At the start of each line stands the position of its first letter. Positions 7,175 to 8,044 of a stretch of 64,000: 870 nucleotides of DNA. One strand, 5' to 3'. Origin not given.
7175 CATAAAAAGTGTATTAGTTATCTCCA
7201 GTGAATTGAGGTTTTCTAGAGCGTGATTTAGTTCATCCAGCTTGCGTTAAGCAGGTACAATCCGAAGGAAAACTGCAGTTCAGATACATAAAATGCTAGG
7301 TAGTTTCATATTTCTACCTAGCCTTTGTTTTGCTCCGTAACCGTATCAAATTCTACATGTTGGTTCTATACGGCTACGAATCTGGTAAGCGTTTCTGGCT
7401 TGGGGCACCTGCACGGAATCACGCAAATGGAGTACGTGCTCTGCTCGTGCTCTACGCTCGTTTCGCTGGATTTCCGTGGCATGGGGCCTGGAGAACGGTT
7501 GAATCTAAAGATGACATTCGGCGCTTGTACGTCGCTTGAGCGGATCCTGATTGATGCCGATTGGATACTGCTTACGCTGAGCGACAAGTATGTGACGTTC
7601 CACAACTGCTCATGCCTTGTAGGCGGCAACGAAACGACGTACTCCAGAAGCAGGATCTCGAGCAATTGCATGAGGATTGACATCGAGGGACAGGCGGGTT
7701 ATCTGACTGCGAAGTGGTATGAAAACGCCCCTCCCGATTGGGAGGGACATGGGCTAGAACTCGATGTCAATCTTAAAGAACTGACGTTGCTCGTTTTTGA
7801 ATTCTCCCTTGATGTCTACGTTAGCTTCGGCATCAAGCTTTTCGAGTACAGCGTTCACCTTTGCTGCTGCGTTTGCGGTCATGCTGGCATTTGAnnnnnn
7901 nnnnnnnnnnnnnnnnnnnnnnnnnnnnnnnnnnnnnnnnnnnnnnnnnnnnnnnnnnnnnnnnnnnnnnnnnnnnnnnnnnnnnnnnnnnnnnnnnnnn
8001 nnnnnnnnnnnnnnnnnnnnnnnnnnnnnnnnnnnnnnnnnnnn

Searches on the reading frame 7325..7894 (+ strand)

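Call 18: search_protein_families(library=pfam, proteins=[window:7325-7894:+], max_evalue=1)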
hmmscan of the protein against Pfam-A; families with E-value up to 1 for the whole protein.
window:7325-7894:+ (189 aa): 0 families

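Call 58: search_protein_families(library=phrogs, proteins=[window:7325-7894:+], max_evalue=0.01)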
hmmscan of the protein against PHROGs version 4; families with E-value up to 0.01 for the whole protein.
window:7325-7894:+ (189 aa): 1 family
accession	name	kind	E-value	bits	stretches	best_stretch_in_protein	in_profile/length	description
phrog_29123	-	unknown function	6.6e-27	95.2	1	8-130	336-459/459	-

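Call 59: search_protein_families(library=padloc, proteins=[window:7325-7894:+], max_evalue=0.01)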
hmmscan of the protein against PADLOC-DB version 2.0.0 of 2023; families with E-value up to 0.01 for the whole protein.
window:7325-7894:+ (189 aa): 0 families
